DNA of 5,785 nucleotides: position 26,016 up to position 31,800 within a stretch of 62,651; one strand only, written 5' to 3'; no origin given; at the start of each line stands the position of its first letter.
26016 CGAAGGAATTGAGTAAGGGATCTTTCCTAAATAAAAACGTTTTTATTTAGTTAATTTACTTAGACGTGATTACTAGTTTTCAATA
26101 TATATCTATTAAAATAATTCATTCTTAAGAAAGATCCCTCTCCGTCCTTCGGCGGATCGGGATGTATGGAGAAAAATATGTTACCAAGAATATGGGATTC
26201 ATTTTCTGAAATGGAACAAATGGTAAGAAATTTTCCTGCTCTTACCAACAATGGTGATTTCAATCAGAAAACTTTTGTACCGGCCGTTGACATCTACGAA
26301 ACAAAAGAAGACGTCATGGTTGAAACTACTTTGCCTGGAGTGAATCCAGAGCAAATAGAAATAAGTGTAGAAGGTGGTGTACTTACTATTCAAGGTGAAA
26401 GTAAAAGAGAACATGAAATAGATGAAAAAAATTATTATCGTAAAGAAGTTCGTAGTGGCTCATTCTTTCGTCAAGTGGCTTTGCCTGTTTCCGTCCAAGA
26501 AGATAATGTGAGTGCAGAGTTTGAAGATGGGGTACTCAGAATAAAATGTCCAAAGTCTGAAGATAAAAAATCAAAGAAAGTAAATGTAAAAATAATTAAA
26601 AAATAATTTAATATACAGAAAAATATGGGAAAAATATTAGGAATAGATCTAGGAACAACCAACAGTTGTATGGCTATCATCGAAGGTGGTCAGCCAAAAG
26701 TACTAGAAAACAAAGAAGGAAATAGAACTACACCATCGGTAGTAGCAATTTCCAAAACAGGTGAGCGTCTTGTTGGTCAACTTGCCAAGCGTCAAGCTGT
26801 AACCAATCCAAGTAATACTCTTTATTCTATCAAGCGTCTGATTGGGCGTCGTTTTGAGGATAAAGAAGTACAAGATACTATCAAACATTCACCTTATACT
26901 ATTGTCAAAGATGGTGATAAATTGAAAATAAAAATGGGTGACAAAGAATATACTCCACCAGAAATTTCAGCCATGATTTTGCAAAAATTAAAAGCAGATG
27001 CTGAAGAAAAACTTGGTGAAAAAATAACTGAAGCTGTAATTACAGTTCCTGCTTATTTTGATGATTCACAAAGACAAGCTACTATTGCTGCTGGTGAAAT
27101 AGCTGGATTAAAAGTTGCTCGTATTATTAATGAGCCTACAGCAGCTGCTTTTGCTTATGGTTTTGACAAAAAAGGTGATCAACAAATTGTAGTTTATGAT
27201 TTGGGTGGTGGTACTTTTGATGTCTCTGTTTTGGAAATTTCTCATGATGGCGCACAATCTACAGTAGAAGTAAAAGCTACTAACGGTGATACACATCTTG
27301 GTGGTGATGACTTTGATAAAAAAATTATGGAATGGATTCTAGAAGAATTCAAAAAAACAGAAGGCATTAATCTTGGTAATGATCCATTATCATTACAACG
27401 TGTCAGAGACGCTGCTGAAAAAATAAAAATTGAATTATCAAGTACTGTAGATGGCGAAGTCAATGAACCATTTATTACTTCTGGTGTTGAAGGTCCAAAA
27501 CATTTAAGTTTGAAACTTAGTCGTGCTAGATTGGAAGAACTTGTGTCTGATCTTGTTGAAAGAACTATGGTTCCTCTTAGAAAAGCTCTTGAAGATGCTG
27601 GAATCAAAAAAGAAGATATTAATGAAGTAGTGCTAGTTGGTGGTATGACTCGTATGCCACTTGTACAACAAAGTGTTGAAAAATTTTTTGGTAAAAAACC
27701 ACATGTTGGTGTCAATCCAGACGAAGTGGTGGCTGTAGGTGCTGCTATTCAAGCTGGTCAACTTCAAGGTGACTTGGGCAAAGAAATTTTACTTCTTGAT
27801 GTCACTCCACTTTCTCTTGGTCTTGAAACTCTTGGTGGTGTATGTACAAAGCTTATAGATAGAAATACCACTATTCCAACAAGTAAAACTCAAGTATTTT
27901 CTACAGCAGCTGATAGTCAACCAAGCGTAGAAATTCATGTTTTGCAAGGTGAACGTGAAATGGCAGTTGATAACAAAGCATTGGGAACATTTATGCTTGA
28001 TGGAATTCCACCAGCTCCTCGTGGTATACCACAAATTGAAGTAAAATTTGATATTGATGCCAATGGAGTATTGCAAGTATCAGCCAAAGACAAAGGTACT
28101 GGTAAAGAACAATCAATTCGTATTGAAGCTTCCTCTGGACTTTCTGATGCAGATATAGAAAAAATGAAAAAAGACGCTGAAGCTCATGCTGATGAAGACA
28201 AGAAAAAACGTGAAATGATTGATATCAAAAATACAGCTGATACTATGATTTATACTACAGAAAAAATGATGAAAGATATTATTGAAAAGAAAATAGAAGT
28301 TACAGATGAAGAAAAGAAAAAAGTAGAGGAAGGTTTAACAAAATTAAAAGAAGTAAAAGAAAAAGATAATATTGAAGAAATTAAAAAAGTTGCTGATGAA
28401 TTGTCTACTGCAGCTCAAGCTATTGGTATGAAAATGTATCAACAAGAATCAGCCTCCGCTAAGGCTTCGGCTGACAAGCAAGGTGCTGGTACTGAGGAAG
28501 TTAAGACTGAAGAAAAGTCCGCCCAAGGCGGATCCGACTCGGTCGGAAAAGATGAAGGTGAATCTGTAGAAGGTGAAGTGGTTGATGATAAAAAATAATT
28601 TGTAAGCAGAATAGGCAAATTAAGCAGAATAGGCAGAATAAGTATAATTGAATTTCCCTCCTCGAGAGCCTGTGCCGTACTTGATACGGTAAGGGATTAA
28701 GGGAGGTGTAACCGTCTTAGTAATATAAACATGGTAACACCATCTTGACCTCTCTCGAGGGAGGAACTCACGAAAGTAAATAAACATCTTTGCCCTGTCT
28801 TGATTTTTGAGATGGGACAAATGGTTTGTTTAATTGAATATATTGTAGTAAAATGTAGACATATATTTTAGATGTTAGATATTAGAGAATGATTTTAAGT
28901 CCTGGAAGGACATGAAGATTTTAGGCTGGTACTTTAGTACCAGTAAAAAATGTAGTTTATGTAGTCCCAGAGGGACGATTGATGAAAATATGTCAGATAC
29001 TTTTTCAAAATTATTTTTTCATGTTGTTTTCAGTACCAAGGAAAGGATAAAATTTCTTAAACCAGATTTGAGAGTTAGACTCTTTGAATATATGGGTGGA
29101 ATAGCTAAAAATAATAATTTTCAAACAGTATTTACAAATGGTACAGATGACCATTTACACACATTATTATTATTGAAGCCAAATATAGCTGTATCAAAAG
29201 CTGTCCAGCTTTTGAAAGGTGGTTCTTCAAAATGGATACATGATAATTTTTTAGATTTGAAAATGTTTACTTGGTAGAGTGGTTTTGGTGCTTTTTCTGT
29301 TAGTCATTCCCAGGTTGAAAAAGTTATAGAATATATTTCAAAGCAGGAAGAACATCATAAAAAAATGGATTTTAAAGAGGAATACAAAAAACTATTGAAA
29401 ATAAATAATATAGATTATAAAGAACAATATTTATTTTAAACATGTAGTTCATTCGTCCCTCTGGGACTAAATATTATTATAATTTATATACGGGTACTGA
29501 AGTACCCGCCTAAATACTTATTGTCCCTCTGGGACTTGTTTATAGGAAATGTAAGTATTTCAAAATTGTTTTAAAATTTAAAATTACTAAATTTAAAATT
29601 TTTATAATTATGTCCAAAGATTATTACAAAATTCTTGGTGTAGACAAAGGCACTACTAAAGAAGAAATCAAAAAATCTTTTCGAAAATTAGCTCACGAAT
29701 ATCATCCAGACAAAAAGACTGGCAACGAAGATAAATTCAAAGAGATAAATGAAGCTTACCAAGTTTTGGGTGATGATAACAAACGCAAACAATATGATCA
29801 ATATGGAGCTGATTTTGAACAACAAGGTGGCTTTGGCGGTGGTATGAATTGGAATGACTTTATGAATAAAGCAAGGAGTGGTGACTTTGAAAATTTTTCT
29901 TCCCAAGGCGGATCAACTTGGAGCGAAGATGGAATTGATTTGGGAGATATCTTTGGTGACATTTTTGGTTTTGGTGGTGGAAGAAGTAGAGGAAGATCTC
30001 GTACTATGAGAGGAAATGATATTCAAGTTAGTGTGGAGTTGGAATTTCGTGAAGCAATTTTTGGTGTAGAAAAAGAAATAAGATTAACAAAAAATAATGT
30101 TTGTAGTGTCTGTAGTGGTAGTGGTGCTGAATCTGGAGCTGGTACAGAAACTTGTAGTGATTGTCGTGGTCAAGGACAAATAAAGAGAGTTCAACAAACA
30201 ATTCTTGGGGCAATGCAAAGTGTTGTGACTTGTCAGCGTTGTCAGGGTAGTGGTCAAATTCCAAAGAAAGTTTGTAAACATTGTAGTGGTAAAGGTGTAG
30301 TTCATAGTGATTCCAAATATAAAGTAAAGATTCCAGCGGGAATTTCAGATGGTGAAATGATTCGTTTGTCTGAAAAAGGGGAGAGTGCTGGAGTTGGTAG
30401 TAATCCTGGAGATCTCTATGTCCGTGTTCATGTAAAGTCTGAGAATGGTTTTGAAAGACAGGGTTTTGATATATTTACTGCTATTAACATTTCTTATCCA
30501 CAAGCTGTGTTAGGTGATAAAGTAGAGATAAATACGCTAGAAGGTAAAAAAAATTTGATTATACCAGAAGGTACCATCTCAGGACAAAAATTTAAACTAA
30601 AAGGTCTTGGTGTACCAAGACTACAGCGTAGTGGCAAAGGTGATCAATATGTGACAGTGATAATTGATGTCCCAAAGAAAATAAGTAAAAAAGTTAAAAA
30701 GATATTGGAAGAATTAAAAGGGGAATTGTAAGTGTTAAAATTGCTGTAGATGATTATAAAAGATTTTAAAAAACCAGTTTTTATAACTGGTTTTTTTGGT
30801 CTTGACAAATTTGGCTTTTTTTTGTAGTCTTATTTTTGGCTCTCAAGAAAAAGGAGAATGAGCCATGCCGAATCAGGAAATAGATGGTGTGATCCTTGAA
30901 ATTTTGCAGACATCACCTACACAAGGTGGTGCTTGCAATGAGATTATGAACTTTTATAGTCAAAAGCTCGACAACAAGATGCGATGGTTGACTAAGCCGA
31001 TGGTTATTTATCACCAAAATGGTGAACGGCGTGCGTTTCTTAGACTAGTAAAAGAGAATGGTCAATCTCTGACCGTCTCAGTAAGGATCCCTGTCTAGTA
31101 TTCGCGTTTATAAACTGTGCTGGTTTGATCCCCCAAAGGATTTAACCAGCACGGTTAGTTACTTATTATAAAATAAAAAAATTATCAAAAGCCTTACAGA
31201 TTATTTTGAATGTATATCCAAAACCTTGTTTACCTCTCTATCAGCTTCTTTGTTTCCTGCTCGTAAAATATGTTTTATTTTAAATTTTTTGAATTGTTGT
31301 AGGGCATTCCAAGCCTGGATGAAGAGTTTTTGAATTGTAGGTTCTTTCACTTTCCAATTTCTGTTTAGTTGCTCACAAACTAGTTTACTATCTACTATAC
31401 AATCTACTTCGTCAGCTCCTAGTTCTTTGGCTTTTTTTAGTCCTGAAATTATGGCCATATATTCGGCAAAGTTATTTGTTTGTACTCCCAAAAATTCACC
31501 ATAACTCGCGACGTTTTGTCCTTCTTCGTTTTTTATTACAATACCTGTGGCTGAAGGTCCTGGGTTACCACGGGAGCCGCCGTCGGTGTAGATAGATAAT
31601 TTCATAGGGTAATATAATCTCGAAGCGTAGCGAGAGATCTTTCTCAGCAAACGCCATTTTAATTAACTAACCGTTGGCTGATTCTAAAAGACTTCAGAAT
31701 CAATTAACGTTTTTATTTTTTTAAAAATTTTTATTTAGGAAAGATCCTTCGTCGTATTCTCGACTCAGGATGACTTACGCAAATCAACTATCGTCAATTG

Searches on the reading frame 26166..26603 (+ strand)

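Call 58: search_protein_families(library=pfam, proteins=[window:26166-26603:+], max_evalue=0.00001)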
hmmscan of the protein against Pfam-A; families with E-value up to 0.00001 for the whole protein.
window:26166-26603:+ (146 aa): 2 families
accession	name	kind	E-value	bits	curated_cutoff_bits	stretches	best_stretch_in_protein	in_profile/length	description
PF00011.27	HSP20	-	1.2e-21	77.1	20.8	1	42-141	1-101/102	Hsp20/alpha crystallin family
PF17886.7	ArsA_HSP20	-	1.1e-09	38.2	22.5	1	51-127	5-62/63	HSP20-like domain found in ArsA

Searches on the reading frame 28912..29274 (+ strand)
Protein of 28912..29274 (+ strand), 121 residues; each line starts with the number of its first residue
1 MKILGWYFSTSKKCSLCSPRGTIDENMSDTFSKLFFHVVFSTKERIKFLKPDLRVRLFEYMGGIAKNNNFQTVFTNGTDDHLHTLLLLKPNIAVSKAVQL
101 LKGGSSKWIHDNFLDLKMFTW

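Call 58: search_protein_families(library=pfam, proteins=[window:28912-29274:+], max_evalue=0.00001)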
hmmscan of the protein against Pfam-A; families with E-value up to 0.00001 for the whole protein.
window:28912-29274:+ (121 aa): 1 family
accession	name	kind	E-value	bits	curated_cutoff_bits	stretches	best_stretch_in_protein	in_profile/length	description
PF01797.21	Y1_Tnp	-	5.6e-19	68.9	23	1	31-118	2-89/121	Transposase IS200 like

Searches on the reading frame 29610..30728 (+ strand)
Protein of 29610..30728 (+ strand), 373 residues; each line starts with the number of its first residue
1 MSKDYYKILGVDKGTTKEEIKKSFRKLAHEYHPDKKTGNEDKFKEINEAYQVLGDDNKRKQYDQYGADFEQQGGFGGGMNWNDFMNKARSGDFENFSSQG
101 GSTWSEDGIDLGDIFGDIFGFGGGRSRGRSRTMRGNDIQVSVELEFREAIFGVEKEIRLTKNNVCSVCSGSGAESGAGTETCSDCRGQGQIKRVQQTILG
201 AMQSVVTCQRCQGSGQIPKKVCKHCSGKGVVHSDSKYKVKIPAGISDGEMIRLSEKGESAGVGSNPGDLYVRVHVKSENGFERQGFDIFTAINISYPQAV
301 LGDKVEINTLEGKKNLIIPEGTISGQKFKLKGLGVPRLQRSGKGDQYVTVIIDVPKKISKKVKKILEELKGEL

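Call 29: search_protein_families(library=pfam, proteins=[window:29610-30728:+], max_evalue=0.001)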
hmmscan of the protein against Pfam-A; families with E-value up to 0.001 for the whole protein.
window:29610-30728:+ (373 aa): 5 families
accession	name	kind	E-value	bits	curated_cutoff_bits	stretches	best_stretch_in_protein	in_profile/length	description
PF01556.23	DnaJ_C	-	5.6e-44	150.3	26.6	1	138-355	1-152/152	DnaJ C terminal domain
PF00226.36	DnaJ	-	6.8e-25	87.4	27.8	1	4-63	1-63/63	DnaJ domain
PF00684.25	DnaJ_CXXCXGXG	-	5.3e-15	55.9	32.7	1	165-229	1-65/65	DnaJ central domain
PF15777.11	Anti-TRAP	-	0.00036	20.9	32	0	206-233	11-44/59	Tryptophan RNA-binding attenuator protein inhibitory protein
PF17302.8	DUF5351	-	0.00068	20.3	27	0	178-190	16-28/29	Family of unknown function (DUF5351)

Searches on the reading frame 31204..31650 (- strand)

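Call 59: search_protein_families(library=pfam, proteins=[window:31204-31650:-], max_evalue=0.00001)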
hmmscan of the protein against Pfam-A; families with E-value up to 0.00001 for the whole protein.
window:31204-31650:- (149 aa): 2 families
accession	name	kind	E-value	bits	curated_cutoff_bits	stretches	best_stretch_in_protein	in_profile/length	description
PF13456.12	RVT_3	-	2.1e-23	83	21.6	1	22-141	2-121/123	Reverse transcriptase-like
PF00075.30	RNase_H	-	3.1e-14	53.8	25.8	1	17-142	3-138/141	RNase H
